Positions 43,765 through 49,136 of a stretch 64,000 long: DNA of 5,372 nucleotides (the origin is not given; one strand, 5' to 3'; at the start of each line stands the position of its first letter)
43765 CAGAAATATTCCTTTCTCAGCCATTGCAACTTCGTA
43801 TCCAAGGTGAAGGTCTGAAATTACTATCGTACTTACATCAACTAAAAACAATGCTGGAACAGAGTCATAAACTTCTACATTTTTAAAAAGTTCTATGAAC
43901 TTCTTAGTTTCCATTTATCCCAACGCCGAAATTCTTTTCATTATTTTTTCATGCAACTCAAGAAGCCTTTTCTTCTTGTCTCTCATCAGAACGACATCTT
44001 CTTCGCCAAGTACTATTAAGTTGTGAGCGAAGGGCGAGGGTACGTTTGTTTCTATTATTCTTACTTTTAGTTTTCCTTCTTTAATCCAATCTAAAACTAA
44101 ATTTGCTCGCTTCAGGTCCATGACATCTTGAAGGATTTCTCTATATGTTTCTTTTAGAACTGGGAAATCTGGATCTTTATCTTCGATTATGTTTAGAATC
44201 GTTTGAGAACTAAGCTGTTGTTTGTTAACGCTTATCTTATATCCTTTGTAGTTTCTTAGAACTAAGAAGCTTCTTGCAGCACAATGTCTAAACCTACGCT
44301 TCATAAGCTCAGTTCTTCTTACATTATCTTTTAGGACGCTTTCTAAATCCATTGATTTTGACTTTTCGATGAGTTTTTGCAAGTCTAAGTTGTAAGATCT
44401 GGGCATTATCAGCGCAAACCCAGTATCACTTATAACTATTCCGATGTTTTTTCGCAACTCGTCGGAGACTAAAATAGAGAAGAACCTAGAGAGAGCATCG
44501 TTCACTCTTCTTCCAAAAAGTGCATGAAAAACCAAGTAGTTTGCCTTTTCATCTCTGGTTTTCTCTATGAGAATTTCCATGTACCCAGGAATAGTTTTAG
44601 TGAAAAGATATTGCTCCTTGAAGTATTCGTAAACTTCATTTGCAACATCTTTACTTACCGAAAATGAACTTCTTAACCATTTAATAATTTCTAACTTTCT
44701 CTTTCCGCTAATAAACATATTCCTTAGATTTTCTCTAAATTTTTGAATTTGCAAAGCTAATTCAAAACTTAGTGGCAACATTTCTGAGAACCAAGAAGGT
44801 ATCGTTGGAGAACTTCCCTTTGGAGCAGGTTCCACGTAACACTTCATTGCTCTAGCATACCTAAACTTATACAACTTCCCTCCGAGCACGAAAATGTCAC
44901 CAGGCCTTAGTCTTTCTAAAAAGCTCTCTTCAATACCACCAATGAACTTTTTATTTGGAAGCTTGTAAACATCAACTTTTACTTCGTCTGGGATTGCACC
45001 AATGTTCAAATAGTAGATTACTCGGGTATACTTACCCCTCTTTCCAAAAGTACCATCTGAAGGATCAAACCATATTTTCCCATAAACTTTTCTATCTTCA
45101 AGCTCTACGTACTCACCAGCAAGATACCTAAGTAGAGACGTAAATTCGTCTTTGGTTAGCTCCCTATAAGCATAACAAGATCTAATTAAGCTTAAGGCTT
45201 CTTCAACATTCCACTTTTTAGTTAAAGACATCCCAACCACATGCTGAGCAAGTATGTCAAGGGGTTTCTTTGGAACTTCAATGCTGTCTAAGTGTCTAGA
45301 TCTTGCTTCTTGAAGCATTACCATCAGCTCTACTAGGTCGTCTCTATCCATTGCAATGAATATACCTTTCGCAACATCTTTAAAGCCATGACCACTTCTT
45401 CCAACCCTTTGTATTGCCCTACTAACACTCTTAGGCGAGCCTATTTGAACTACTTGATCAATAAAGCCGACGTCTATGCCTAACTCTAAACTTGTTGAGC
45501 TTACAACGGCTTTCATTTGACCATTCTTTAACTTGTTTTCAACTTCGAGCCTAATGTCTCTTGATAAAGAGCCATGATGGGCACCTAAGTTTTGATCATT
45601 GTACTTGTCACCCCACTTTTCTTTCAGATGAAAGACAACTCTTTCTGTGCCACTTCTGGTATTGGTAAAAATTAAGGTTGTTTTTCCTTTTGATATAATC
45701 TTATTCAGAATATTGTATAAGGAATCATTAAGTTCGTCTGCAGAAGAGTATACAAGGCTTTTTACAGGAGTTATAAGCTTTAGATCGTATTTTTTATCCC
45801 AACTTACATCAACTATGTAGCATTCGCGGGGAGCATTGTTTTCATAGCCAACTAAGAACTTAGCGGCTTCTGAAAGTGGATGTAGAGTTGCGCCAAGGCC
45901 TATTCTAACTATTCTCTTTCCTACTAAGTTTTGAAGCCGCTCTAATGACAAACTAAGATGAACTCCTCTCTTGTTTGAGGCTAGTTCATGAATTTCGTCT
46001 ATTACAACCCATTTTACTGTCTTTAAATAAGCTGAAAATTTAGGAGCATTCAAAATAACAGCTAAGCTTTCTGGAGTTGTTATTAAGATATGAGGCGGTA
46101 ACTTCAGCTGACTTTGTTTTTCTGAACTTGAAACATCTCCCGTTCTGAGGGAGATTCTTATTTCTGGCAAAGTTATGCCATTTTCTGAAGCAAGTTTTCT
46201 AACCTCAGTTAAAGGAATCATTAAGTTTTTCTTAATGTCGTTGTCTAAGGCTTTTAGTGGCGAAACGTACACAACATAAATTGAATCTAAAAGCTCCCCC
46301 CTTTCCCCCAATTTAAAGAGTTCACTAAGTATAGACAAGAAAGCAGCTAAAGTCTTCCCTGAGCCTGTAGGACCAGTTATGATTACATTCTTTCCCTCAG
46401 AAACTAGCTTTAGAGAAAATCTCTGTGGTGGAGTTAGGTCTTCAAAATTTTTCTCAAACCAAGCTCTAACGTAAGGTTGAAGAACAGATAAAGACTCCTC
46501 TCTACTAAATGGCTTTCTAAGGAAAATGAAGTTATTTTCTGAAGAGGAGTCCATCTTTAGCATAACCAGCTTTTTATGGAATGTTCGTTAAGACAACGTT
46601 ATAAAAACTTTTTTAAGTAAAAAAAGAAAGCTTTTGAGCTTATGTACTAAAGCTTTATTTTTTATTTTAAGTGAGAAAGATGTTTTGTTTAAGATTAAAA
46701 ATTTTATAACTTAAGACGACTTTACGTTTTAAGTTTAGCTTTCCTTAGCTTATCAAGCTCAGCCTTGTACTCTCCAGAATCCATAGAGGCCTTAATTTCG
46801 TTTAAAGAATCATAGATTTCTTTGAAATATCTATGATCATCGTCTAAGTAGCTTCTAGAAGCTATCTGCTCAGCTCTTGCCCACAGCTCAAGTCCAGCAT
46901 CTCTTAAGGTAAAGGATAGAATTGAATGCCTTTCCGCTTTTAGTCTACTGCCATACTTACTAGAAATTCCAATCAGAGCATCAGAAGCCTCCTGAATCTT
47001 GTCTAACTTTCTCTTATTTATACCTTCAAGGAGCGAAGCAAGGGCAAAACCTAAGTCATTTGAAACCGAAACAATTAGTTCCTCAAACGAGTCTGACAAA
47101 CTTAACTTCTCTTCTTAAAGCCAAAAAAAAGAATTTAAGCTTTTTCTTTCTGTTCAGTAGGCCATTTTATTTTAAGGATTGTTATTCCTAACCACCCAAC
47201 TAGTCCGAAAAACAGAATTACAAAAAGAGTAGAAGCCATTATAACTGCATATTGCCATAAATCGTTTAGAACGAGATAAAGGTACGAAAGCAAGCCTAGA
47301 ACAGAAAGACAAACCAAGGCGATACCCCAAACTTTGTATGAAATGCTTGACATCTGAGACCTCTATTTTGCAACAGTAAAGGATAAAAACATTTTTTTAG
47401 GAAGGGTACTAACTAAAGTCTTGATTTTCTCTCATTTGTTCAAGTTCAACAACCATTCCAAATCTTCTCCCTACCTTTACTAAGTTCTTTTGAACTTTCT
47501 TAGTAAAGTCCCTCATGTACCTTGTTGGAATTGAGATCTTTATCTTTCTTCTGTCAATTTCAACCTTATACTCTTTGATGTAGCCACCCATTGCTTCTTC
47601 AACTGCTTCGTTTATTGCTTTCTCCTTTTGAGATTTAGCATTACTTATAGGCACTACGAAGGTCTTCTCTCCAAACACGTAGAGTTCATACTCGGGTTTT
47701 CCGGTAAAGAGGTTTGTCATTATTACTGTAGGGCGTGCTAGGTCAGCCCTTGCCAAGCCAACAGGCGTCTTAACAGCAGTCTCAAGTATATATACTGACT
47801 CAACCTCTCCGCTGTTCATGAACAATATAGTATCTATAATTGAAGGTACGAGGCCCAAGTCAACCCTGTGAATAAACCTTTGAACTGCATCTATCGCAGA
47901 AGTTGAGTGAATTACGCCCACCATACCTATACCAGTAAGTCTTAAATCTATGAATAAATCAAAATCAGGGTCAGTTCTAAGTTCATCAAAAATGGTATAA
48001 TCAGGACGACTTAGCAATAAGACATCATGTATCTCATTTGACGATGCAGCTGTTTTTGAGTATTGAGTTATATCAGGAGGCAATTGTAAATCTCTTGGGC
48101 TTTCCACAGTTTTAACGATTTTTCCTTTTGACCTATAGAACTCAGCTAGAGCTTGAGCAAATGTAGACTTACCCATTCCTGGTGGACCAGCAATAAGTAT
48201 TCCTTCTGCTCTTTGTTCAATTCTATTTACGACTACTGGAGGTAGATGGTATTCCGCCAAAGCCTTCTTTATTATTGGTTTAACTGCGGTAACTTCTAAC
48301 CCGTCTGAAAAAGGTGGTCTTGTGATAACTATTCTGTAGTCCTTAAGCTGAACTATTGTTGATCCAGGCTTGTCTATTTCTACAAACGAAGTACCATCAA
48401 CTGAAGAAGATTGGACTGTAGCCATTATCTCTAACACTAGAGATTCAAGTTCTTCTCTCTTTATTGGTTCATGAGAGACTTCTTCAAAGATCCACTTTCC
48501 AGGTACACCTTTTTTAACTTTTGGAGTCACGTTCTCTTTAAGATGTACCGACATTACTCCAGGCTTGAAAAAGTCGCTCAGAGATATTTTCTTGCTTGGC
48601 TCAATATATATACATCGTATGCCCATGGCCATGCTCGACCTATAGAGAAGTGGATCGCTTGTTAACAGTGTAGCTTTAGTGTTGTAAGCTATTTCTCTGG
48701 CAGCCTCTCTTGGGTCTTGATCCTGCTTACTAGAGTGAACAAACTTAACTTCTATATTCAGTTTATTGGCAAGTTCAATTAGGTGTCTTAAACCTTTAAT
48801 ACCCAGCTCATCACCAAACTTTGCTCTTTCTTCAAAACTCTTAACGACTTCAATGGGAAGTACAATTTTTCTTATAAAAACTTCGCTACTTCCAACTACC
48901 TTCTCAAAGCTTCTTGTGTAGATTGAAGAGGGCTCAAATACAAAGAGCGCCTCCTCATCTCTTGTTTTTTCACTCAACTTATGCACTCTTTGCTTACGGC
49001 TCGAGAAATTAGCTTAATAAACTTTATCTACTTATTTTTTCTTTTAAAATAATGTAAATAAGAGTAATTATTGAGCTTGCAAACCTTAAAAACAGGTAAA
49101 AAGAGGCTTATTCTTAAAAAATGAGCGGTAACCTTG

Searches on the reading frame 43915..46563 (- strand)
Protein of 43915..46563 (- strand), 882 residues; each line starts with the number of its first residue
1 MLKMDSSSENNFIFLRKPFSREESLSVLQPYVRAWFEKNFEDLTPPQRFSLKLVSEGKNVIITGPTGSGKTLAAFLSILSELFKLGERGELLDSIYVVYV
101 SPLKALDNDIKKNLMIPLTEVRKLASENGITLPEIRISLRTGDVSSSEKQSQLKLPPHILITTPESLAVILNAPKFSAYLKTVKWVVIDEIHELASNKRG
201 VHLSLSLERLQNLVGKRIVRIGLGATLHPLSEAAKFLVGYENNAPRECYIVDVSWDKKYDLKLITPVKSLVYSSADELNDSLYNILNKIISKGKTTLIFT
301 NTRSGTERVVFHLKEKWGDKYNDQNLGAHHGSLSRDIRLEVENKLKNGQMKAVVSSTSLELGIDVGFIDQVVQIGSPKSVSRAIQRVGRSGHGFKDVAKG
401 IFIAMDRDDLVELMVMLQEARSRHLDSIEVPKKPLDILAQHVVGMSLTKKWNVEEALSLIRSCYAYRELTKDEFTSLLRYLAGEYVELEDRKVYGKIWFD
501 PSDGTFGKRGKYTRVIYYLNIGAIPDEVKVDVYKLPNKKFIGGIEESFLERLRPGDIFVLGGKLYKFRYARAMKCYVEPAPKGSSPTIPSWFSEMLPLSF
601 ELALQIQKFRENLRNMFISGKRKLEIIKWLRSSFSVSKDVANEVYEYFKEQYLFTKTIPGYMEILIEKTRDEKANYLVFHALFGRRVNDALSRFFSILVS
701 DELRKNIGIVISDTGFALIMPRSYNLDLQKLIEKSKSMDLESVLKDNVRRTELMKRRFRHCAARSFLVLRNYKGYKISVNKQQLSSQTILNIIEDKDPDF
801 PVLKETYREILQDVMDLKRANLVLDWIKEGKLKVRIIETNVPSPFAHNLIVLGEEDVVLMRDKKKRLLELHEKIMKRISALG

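Call 29: search_protein_families(library=pfam, proteins=[window:43915-46563:-])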
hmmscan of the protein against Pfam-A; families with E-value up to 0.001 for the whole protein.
window:43915-46563:- (882 aa): 5 families
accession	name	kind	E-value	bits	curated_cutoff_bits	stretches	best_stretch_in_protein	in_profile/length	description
PF08494.16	DEAD_assoc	-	9.6e-57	192.3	23.5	1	658-846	1-191/191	DEAD/H associated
PF19306.5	WH_Lhr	-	1.6e-33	115.9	27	1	420-584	3-165/168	Large helicase-related protein, winged helix domain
PF00270.35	DEAD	-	9.3e-29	100.7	26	1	44-228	1-161/167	DEAD/DEAH box helicase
PF00271.37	Helicase_C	-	1e-16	61.6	23.5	1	284-391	4-107/110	Helicase conserved C-terminal domain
PF04851.21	ResIII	-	1.8e-08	34.9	22.5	1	55-227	21-162/164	Type III restriction enzyme, res subunit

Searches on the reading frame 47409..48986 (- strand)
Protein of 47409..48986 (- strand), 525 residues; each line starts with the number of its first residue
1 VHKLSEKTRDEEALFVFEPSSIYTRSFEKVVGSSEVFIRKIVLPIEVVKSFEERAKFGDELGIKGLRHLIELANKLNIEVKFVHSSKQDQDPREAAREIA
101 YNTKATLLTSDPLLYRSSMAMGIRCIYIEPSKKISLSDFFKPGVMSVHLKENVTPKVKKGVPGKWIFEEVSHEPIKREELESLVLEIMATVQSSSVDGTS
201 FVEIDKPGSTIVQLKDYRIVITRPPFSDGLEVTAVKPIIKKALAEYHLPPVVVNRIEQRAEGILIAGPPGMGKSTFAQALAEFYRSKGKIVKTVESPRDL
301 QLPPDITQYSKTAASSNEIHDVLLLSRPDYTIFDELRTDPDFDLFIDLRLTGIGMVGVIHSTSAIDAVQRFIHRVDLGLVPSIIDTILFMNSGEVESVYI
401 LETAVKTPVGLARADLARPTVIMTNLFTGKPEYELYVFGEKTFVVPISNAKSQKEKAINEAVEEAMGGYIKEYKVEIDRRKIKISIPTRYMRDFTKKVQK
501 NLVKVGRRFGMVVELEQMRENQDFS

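Call 29: search_protein_families(library=pfam, proteins=[window:47409-48986:-])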
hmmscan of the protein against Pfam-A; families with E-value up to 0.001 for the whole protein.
window:47409-48986:- (525 aa): 3 families
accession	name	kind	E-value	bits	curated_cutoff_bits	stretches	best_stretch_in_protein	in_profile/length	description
PF00437.27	T2SSE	-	6.5e-08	32.1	24.9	1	255-371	137-255/370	Type II/IV secretion system protein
PF20720.3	nSTAND3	-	9.7e-05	22.5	27.2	1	262-301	19-58/155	Novel STAND NTPase 3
PF13191.12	AAA_16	-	0.00081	20.4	32.6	0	258-291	22-55/167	AAA ATPase domain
